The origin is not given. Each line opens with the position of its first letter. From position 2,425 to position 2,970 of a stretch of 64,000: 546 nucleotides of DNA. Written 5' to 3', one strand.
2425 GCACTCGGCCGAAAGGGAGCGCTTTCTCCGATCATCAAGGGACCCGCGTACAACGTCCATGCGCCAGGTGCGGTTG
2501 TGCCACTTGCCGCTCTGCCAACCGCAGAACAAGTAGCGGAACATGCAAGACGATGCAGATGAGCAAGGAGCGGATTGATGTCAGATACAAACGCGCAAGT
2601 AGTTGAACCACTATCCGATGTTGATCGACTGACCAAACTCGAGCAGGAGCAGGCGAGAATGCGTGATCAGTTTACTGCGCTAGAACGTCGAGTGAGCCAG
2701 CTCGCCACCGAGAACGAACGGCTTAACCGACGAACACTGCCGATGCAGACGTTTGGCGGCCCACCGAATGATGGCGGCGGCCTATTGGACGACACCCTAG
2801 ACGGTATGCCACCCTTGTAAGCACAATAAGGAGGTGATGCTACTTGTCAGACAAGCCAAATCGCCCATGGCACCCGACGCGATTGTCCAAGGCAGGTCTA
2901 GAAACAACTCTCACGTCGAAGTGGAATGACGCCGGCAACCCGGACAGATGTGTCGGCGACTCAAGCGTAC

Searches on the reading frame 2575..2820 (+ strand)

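Call 68: search_protein_families(library=ncbifam, proteins=[window:2575-2820:+], max_evalue=0.01)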
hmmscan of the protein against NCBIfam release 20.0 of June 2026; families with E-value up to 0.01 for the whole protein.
window:2575-2820:+ (81 aa): 0 families

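Call 69: search_protein_families(library=phrogs, proteins=[window:2575-2820:+], max_evalue=0.01)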
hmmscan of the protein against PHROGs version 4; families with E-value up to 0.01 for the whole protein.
window:2575-2820:+ (81 aa): 1 family
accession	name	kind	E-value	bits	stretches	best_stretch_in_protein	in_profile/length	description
phrog_26599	-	unknown function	0.0065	17.4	1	18-52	9-43/81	-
